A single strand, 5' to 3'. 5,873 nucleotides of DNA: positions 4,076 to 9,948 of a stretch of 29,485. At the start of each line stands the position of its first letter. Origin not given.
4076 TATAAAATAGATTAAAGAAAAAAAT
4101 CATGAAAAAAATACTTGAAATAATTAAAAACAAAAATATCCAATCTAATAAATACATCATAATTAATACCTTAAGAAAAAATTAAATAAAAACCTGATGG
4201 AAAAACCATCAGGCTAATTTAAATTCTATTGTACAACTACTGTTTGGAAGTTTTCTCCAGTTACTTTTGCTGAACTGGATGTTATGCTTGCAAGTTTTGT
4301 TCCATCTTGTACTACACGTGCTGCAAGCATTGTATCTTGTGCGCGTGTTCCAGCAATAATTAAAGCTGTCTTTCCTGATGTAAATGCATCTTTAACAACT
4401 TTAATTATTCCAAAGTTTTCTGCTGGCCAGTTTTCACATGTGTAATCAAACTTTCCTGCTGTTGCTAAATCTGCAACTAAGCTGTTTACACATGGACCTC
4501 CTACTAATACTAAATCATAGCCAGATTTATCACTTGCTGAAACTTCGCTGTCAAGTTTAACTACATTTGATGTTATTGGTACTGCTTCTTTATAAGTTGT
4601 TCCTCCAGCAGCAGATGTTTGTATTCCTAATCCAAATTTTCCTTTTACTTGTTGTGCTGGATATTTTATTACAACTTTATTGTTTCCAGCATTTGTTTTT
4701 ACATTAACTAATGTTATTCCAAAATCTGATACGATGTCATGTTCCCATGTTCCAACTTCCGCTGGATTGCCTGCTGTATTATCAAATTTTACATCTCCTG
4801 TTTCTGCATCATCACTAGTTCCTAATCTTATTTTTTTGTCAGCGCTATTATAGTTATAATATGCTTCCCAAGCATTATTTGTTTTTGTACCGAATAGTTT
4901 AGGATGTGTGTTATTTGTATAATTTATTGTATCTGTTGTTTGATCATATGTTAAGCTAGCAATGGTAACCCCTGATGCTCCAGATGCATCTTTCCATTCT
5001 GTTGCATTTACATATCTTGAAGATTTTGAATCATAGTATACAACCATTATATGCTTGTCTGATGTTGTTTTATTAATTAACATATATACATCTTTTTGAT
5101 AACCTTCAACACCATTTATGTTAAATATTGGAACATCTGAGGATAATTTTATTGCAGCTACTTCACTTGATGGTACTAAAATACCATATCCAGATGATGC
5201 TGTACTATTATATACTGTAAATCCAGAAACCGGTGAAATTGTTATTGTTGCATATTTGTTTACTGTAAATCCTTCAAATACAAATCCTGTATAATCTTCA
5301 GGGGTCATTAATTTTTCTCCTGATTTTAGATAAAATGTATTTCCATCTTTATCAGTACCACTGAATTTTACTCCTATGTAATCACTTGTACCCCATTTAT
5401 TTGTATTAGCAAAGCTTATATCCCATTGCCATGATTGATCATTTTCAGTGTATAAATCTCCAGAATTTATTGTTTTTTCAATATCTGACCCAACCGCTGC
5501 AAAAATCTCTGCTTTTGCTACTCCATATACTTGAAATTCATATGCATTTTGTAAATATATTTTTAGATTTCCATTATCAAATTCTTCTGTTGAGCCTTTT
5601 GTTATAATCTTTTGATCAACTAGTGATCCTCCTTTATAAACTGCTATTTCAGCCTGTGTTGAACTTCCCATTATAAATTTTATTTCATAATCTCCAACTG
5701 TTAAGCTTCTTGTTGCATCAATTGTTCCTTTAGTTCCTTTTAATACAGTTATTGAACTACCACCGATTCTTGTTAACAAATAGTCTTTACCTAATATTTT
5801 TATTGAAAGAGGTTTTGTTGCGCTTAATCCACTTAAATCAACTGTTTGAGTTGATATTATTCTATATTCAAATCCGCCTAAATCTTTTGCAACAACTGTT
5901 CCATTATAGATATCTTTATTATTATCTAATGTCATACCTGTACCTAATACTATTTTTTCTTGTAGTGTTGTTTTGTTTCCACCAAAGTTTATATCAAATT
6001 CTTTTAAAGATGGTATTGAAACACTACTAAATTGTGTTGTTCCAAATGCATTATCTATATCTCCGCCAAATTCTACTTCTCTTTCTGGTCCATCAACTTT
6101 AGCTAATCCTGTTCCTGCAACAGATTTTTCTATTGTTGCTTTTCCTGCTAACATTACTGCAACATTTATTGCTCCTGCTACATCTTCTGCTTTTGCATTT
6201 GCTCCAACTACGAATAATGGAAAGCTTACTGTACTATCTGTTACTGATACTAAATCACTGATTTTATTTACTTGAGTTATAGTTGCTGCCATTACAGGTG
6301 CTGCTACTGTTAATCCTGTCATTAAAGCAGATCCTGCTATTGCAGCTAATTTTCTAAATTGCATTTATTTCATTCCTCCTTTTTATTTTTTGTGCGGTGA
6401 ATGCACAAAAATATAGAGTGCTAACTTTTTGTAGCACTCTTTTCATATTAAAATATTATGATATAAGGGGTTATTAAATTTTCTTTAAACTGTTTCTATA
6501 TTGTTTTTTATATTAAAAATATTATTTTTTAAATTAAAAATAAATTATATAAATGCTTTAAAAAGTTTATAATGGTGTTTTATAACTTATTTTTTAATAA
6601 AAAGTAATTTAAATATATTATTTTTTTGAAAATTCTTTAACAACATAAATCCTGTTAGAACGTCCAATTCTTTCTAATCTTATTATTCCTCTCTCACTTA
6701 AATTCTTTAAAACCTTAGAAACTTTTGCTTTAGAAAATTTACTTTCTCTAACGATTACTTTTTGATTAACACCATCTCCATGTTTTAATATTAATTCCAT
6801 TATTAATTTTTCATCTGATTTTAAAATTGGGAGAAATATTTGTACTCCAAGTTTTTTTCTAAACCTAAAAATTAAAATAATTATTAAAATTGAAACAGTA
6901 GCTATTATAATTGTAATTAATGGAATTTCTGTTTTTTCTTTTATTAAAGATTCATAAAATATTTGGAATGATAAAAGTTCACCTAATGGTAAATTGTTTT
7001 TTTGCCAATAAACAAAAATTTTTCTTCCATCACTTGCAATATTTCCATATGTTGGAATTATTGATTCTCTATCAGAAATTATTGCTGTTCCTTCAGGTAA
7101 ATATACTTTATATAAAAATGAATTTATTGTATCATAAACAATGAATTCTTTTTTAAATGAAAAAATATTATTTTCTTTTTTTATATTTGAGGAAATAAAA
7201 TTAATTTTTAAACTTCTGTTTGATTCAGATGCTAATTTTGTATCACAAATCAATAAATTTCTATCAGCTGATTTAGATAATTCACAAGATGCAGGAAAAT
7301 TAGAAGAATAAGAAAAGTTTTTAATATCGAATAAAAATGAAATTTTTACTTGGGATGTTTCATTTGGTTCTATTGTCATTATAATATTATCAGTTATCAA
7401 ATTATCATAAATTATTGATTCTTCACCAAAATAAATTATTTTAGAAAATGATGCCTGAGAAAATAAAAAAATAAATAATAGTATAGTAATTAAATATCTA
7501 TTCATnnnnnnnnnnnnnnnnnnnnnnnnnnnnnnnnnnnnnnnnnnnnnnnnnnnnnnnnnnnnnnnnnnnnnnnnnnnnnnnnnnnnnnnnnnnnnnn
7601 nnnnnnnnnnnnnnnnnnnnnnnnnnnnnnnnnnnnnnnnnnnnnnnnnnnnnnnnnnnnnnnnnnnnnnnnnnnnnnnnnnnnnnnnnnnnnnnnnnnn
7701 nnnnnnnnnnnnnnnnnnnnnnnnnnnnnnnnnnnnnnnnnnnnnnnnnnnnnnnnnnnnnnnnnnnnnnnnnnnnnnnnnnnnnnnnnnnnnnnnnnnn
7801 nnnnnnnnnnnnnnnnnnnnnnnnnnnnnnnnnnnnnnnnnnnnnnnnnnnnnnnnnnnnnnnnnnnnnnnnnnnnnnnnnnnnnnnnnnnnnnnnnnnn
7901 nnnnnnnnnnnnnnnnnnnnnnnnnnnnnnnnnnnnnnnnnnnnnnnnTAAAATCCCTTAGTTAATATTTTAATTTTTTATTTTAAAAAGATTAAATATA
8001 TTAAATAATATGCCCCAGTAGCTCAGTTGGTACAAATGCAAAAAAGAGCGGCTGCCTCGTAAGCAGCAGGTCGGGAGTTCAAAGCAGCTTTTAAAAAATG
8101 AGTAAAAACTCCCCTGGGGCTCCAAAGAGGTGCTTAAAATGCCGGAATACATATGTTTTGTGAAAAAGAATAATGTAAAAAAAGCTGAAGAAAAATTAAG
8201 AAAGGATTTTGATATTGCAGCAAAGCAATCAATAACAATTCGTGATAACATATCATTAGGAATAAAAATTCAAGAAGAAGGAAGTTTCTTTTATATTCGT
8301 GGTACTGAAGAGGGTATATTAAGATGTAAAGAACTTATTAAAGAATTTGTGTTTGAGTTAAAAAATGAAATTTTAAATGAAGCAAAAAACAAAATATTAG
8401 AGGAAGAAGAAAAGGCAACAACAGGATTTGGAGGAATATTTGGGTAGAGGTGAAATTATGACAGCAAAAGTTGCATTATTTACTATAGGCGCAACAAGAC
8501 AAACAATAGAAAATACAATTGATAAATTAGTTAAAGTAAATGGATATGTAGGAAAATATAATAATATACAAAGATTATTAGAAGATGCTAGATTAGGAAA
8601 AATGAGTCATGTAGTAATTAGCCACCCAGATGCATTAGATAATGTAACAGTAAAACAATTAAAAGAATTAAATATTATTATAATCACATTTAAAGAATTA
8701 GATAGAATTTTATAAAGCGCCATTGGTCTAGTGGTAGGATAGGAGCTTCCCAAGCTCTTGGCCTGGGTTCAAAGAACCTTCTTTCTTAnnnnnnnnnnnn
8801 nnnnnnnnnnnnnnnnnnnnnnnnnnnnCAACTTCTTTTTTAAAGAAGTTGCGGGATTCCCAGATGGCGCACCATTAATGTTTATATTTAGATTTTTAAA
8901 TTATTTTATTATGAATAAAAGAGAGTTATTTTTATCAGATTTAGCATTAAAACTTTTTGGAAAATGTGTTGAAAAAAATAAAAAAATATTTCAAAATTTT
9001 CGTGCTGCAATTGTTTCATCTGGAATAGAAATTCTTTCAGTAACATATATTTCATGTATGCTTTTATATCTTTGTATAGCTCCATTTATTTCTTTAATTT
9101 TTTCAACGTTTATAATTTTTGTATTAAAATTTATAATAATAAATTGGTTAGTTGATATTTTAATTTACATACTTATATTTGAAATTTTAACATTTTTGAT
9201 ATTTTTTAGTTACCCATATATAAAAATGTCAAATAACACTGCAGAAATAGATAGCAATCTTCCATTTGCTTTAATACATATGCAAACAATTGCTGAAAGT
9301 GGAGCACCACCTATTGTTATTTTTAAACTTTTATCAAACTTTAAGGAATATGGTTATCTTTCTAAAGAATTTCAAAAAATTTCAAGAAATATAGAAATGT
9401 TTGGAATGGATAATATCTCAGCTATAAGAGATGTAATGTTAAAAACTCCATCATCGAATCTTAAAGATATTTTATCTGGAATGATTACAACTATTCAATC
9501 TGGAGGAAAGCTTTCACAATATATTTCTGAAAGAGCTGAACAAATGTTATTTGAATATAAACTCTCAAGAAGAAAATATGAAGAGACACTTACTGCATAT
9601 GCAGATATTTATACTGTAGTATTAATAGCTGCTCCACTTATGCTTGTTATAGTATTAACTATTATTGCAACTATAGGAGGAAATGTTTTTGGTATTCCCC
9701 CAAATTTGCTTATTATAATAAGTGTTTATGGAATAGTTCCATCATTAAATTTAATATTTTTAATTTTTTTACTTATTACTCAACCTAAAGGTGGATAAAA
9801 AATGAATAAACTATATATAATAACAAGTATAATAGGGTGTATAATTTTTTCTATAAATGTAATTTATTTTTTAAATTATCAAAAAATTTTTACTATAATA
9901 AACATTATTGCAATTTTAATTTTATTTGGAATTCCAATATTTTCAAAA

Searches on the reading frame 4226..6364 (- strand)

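Call 15: search_protein_families(library=pfam, proteins=[window:4226-6364:-])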
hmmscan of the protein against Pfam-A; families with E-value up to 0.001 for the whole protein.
window:4226-6364:- (712 aa): 1 family
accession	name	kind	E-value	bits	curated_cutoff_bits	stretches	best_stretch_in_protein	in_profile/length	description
PF05124.17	S_layer_C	-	1.1e-17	64.7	23.9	1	51-683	19-171/177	S-layer like family, outer domain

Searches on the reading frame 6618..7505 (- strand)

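Call 15: search_protein_families(library=pfam, proteins=[window:6618-7505:-])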
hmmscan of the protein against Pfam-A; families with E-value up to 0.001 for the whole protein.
window:6618-7505:- (295 aa): 3 families
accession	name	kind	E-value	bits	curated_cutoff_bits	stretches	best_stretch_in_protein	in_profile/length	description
PF24034.1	DUF7343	-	1e-13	51.3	27.6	1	228-287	1-60/62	Domain of unknown function (DUF7343)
PF12802.13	MarR_2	-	7.9e-06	26.4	27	1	234-279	9-54/61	MarR family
PF01978.25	TrmB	-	0.00065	19.9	25.6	0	246-290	23-65/68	Sugar-specific transcriptional regulator TrmB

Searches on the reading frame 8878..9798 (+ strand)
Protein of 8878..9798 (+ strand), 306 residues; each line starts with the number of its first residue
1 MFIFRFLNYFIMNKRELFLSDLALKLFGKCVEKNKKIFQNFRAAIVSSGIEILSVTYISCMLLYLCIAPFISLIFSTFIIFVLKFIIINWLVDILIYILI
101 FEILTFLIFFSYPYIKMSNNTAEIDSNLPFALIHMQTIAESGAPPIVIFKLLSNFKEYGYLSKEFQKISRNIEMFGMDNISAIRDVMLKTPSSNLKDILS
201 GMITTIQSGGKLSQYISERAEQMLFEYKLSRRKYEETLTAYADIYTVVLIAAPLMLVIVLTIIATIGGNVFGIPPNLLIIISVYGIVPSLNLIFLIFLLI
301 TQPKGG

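Call 15: search_protein_families(library=pfam, proteins=[window:8878-9798:+])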
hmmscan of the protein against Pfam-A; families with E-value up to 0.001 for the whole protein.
window:8878-9798:+ (306 aa): 1 family
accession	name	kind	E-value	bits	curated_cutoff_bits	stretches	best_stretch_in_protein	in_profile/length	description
PF00482.28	T2SSF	-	7.3e-16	58.7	25.2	1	133-259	3-124/125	Type II secretion system (T2SS), protein F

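Call 42: find_homologous_proteins(query=window:8878-9798:+, max_evalue=1e-20)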
Query window:8878-9798:+ (306 aa): 113 proteins with E <= 1e-20 among 2836 candidates.
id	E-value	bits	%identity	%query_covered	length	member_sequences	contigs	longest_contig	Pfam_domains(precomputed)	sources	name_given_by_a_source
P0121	7.6e-179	611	99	96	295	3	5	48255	PF00482.29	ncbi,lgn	ncbi:MAG: type II secretion system F family protein [Candidatus Aenigmatarchaeota archaeon]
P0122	2.8e-93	330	57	95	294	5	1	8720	PF00482.29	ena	-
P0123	2.9e-83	298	49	95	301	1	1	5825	PF00482.29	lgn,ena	-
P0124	7.0e-77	277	43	95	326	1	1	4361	PF00482.29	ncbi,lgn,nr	ncbi:MAG: hypothetical protein GOV02_00730 [Candidatus Aenigmarchaeota archaeon]|nr:hypothetical pro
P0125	1.4e-70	256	43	93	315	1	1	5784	PF00482.29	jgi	-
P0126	1.6e-69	253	44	95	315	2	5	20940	PF00482.29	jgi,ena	-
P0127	3.9e-69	251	43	93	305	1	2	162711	PF00482.29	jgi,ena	jgi:flagellar protein FlaJ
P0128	5.1e-69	251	44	93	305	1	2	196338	PF00482.29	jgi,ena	-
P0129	9.7e-69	250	41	92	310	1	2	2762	PF00482.29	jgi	jgi:flagellar protein FlaJ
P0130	7.7e-68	247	45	94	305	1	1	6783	PF00482.29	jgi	jgi:flagellar protein FlaJ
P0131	8.4e-68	247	44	94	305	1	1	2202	PF00482.29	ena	-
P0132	9.4e-68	247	45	94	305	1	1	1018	PF00482.29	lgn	-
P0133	1.2e-67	246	45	94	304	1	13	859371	PF00482.29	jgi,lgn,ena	jgi:flagellar protein FlaJ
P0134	1.6e-67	246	42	93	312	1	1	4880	PF00482.29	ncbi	-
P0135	2.1e-67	246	44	94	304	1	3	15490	PF00482.29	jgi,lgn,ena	jgi:flagellar protein FlaJ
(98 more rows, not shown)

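Call 43: find_encoding_contigs(protein=P0121, flank=10000, max_places=6)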
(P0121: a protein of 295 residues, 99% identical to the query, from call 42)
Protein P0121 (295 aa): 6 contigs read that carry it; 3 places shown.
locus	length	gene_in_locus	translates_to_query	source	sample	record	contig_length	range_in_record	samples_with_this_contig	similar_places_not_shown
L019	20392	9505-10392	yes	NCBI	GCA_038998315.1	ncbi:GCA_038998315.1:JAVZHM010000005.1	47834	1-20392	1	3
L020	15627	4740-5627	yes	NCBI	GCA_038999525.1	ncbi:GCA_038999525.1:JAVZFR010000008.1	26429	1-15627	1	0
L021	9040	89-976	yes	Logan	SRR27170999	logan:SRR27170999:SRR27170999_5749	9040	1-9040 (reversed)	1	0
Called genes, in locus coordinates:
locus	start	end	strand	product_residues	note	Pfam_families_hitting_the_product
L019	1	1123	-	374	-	?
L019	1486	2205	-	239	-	PF05362:Lon_C, PF13541:ChlI (weak)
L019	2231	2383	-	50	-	PF18930:DUF5679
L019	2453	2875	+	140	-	-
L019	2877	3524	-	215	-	-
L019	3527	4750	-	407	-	PF13506:Glyco_transf_21, PF00535:Glycos_transf_2, PF10111:Glyco_tranf_2_2, PF13641:Glyco_tranf_2_3, PF13632:Glyco_trans_2_3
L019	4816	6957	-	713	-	PF05124:S_layer_C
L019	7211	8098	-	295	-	PF12802:MarR_2 (faint), PF24034:DUF7343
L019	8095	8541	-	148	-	PF27325:MJ0538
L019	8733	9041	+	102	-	-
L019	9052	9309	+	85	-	-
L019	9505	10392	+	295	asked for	PF00482:T2SSF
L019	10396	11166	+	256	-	PF00482:T2SSF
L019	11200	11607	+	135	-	-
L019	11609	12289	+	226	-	-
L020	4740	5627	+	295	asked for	PF00482:T2SSF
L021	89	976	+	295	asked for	PF00482:T2SSF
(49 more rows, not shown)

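Call 44: find_encoding_contigs(protein=P0122, flank=10000, max_places=3)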
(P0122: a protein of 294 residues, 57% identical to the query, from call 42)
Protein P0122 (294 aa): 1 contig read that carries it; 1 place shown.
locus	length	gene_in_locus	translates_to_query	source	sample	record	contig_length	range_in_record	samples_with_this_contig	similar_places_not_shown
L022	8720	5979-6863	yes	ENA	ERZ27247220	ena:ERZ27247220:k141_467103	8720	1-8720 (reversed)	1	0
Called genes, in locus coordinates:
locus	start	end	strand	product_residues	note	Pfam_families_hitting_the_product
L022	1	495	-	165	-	?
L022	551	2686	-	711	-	PF05124:S_layer_C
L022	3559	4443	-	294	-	PF12802:MarR_2 (weak), PF24034:DUF7343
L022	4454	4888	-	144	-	PF27325:MJ0538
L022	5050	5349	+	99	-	-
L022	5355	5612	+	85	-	-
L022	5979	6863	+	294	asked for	PF00482:T2SSF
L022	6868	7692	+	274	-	PF00482:T2SSF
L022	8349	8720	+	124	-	?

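Call 45: find_encoding_contigs(protein=P0123, flank=10000, max_places=3)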
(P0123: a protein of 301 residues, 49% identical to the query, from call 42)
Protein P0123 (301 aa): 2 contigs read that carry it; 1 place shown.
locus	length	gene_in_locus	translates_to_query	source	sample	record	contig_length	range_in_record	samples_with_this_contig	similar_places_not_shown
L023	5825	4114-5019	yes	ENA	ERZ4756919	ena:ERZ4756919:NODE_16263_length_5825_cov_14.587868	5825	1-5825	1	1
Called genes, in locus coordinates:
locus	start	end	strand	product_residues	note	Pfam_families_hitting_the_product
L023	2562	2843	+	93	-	PF01918:Alba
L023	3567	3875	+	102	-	-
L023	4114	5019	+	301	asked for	PF00482:T2SSF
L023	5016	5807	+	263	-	PF00482:T2SSF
